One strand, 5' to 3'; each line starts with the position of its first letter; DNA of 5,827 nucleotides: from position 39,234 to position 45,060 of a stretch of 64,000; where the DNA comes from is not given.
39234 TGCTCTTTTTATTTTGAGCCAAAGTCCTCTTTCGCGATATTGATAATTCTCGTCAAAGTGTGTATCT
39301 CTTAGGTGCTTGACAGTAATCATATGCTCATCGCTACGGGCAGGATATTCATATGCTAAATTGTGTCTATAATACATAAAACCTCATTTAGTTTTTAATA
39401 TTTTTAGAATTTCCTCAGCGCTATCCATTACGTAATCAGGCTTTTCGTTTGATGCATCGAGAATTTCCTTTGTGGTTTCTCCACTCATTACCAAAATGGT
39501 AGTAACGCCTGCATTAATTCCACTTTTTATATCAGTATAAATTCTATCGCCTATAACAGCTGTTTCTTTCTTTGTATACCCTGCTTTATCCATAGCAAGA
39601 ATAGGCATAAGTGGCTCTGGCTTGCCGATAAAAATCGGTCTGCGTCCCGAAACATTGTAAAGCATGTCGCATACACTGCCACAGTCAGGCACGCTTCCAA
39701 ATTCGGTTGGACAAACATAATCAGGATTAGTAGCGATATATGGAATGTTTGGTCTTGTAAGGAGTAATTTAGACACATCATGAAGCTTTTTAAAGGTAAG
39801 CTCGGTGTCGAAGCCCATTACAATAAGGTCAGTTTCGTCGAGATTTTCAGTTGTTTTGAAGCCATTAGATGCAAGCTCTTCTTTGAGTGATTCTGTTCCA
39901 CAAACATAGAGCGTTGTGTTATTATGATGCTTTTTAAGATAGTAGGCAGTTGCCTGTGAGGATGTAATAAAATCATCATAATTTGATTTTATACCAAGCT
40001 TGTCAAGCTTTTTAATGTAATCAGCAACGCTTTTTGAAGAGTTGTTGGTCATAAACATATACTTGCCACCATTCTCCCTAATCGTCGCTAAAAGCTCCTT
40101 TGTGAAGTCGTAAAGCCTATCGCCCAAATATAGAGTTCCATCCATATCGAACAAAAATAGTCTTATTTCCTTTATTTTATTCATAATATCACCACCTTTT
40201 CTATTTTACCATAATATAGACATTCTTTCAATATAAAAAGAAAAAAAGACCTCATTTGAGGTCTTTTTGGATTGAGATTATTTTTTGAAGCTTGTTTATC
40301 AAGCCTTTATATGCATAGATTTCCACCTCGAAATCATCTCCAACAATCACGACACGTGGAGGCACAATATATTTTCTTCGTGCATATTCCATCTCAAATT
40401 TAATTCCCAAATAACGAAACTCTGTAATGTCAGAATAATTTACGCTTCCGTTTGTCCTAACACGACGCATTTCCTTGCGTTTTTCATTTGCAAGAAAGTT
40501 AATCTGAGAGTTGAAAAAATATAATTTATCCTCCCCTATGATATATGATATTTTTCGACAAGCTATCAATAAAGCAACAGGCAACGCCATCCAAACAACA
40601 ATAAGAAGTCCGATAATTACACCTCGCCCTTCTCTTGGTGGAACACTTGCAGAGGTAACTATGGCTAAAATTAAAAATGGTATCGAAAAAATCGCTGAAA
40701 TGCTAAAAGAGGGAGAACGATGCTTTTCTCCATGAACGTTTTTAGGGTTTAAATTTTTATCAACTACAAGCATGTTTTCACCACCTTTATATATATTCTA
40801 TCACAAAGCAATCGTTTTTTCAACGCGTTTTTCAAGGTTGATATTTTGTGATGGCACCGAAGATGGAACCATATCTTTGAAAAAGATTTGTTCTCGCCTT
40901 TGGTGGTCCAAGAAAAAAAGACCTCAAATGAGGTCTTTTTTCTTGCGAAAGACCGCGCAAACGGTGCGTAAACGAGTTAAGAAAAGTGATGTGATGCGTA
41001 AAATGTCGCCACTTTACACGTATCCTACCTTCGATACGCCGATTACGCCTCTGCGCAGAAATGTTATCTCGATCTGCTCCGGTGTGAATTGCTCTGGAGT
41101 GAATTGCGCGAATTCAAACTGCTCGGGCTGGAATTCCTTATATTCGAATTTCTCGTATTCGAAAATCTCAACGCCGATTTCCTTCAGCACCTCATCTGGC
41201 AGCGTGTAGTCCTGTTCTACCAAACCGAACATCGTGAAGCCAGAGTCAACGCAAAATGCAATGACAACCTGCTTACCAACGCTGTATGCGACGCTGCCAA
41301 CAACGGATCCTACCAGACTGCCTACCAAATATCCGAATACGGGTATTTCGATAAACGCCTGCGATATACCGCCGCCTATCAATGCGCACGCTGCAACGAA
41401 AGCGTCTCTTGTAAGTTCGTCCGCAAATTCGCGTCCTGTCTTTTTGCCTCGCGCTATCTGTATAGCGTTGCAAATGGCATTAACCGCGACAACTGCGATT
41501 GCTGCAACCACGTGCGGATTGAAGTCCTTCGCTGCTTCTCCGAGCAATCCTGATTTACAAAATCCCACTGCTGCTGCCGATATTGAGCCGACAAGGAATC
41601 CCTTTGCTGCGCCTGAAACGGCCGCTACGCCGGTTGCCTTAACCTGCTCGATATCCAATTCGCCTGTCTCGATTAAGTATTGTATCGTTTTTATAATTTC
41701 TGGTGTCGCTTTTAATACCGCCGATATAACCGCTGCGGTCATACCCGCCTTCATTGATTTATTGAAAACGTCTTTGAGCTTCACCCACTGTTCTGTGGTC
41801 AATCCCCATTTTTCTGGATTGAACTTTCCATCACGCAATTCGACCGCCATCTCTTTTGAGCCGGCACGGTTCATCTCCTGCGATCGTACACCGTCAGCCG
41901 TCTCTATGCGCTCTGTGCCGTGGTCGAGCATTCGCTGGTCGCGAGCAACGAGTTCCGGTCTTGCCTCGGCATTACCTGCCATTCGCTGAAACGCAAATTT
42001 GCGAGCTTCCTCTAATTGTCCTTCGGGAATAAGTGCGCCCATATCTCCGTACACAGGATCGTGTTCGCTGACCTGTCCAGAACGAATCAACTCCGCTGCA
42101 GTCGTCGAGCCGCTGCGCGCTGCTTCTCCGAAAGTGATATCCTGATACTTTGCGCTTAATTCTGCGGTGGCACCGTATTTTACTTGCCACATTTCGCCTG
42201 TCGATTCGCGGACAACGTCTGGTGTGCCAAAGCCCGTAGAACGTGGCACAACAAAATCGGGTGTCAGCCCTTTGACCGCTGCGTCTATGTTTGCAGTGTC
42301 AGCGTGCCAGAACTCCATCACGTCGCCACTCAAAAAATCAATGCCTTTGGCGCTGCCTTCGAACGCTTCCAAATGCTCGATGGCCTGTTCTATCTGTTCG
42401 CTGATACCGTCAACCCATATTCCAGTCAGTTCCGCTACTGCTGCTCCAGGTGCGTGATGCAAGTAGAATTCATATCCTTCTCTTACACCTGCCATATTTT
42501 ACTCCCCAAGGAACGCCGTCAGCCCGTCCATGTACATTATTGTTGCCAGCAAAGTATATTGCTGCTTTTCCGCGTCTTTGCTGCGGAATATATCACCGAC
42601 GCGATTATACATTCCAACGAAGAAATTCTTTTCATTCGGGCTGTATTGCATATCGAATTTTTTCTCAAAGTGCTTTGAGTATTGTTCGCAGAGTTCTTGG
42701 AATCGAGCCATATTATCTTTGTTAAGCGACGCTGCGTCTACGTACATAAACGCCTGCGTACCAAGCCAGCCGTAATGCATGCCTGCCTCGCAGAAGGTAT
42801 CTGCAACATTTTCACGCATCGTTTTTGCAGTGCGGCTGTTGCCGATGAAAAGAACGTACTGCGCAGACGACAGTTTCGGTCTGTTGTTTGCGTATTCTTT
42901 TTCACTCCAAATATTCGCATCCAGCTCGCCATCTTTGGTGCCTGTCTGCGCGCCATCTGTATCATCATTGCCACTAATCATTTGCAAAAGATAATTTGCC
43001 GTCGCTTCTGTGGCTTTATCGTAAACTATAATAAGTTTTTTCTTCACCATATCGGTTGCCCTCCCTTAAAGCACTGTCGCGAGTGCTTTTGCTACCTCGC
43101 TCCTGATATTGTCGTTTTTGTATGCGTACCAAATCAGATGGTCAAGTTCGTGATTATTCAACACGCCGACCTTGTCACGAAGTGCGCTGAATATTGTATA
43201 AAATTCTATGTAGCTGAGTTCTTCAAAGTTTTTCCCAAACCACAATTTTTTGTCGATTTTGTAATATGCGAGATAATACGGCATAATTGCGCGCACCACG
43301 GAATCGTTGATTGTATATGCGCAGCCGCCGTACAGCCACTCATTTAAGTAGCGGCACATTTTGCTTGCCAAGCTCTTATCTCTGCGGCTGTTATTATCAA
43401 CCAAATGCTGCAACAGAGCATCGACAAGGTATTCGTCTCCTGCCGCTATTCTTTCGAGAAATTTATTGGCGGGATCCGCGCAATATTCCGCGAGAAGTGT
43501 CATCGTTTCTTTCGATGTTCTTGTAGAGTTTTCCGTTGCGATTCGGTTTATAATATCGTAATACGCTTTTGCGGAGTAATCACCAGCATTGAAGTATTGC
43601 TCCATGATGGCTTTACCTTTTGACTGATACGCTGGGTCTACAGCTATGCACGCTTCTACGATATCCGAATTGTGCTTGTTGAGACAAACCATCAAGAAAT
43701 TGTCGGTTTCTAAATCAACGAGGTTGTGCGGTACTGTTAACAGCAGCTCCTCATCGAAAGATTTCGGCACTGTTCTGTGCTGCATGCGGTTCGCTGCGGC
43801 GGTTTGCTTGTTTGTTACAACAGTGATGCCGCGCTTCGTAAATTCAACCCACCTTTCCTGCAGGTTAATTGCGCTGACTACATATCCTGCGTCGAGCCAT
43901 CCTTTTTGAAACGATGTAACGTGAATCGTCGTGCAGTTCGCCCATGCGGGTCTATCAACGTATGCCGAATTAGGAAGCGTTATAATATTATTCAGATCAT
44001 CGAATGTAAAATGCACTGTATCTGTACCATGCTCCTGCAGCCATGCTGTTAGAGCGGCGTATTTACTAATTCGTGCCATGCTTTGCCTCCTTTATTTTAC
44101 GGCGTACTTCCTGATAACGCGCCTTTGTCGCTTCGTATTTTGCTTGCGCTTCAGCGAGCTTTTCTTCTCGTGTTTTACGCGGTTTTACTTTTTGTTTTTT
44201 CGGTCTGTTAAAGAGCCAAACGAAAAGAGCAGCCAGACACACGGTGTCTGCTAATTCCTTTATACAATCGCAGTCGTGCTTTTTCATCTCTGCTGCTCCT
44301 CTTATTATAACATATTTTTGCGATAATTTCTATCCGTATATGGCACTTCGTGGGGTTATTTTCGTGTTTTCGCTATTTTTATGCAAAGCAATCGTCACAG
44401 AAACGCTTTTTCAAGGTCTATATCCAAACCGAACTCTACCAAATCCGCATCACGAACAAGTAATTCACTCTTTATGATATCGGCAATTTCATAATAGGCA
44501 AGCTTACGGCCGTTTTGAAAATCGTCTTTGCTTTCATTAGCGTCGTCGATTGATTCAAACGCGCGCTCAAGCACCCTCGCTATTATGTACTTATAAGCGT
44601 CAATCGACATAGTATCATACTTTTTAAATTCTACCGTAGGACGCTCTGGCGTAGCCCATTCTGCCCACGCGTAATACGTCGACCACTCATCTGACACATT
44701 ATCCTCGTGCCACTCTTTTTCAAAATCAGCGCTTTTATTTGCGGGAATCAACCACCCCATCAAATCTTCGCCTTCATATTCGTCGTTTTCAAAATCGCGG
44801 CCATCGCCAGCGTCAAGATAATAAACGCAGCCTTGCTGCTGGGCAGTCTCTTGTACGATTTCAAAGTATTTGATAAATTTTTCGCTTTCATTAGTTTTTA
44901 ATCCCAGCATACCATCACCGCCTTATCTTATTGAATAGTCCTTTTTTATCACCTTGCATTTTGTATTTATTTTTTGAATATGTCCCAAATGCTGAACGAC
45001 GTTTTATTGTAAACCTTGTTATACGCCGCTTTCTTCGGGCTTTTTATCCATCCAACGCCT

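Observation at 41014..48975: Twelve-gene, tightly packed cargo operon between twin serine recombinases and the element edge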

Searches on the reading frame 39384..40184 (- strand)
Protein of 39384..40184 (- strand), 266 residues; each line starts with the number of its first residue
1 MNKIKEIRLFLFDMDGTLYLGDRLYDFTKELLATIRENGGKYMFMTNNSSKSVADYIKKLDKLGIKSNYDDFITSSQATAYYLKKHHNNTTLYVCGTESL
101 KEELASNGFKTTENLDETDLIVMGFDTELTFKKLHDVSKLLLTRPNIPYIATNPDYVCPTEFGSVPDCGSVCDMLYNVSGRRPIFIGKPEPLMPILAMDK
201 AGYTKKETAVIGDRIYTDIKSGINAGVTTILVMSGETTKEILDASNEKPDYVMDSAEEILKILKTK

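Call 16: find_encoding_contigs(protein=window:39384-40184:-, flank=10000, max_places=10)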
Protein window:39384-40184:- (266 aa): 23 contigs read that carry it; 10 places shown.
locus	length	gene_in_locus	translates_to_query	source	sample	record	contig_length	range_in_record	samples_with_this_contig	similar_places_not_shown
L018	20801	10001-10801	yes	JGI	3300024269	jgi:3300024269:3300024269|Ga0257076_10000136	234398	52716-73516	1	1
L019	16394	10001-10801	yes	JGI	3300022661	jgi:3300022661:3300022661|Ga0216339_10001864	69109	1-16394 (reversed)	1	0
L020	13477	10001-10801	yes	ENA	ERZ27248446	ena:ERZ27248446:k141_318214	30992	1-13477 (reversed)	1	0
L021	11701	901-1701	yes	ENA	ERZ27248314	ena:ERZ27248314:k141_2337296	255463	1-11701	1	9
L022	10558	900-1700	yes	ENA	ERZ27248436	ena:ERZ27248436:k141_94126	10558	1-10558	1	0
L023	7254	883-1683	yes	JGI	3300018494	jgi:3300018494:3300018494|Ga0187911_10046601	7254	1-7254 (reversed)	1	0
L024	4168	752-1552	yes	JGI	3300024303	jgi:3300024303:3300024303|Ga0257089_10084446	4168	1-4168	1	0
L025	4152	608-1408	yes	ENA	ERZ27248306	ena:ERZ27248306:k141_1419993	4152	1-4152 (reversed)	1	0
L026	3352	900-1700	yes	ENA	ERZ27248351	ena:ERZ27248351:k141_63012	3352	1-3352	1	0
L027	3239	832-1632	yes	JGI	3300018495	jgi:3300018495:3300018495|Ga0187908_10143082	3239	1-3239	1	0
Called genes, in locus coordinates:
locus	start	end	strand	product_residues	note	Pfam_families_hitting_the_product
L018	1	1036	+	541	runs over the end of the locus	PF00239:Resolvase, PF07508:Recombinase, PF13408:Zn_ribbon_recom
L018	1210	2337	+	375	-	-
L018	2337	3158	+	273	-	-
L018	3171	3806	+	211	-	PF14353:CpXC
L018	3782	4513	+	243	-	-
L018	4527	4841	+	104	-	-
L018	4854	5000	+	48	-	-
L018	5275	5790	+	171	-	-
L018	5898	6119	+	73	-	-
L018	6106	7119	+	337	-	PF24698:DUF7662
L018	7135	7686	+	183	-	-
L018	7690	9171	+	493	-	-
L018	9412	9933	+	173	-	-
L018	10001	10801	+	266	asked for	PF00702:Hydrolase, PF13344:Hydrolase_6, PF13419:HAD_2 (weak), PF13242:Hydrolase_like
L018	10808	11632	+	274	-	PF01553:Acyltransferase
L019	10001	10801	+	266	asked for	PF00702:Hydrolase, PF13344:Hydrolase_6, PF13419:HAD_2 (weak), PF13242:Hydrolase_like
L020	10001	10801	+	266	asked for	PF00702:Hydrolase, PF13344:Hydrolase_6, PF13419:HAD_2 (weak), PF13242:Hydrolase_like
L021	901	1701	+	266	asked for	PF00702:Hydrolase, PF13344:Hydrolase_6, PF13419:HAD_2 (weak), PF13242:Hydrolase_like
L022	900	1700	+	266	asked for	PF00702:Hydrolase, PF13344:Hydrolase_6, PF13419:HAD_2 (weak), PF13242:Hydrolase_like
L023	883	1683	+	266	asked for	PF00702:Hydrolase, PF13344:Hydrolase_6, PF13419:HAD_2 (weak), PF13242:Hydrolase_like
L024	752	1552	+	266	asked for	PF00702:Hydrolase, PF13344:Hydrolase_6, PF13419:HAD_2 (weak), PF13242:Hydrolase_like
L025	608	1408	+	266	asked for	PF00702:Hydrolase, PF13344:Hydrolase_6, PF13419:HAD_2 (weak), PF13242:Hydrolase_like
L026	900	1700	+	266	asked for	PF00702:Hydrolase, PF13344:Hydrolase_6, PF13419:HAD_2 (weak), PF13242:Hydrolase_like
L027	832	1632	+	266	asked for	PF00702:Hydrolase, PF13344:Hydrolase_6, PF13419:HAD_2 (weak), PF13242:Hydrolase_like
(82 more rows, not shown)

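Call 73: list_cluster_members(proteins=[P0129, window:39384-40184:-, window:43066-44079:-, window:44395-44910:-, window:46379-47014:-, window:45672-46361:-])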
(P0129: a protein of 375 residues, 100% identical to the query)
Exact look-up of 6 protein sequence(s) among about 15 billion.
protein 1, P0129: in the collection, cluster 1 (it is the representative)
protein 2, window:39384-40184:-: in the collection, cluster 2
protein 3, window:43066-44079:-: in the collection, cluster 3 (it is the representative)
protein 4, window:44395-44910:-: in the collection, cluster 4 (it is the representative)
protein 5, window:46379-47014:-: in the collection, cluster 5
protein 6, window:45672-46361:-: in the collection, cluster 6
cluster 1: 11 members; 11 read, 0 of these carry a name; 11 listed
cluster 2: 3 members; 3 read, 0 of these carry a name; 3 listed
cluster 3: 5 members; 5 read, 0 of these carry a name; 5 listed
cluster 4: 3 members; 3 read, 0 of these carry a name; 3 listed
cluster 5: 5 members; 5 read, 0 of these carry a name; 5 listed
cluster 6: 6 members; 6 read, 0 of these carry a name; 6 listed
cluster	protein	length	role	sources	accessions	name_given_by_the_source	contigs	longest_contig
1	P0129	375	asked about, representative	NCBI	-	-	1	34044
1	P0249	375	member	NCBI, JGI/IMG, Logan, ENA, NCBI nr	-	-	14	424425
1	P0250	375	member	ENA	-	-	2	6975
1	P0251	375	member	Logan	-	-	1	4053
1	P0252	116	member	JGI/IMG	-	-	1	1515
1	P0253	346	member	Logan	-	-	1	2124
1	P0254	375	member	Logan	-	-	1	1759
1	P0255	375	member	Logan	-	-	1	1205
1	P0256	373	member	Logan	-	-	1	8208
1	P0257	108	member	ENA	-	-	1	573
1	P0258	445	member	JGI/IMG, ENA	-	-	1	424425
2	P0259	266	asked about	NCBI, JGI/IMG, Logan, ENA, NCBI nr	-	-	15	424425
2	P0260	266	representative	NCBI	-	-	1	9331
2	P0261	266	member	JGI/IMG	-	-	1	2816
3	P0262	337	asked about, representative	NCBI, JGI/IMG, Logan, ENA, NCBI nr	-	-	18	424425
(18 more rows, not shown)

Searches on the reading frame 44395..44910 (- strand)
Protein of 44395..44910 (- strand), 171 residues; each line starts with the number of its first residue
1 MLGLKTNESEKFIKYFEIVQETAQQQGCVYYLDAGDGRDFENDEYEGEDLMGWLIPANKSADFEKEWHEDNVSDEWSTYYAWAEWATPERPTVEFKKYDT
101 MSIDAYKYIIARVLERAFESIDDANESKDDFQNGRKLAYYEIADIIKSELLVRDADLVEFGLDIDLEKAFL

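Call 3: search_protein_families(library=pfam, proteins=[window:44395-44910:-], max_evalue=0.1)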
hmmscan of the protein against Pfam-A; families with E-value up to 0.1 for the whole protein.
window:44395-44910:- (171 aa): 0 families

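Call 5: search_protein_families(library=phrogs, proteins=[window:44395-44910:-], max_evalue=0.01)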
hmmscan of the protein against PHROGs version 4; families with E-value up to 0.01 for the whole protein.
window:44395-44910:- (171 aa): 0 families

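Call 6: search_protein_families(library=padloc, proteins=[window:44395-44910:-], max_evalue=0.01)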
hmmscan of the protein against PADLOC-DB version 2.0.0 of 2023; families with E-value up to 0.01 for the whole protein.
window:44395-44910:- (171 aa): 0 families

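Call 7: search_protein_families(library=ncbifam, proteins=[window:44395-44910:-], max_evalue=0.01)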
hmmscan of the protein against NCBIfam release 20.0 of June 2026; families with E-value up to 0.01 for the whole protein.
window:44395-44910:- (171 aa): 0 families

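Call 81: search_solved_structures(query=window:44395-44910:-, max_evalue=1)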
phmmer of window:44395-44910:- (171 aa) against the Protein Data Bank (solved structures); distinct sequences matched with E-value up to 1: 2.
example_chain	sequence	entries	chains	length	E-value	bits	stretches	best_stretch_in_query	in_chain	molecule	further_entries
4zfz_A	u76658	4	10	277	0.45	13.6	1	30-80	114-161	Major histocompatibility complex class I | MHC class I antigen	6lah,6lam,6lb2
6a6h_A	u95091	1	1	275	0.91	12.6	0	30-81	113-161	MHC class I antigen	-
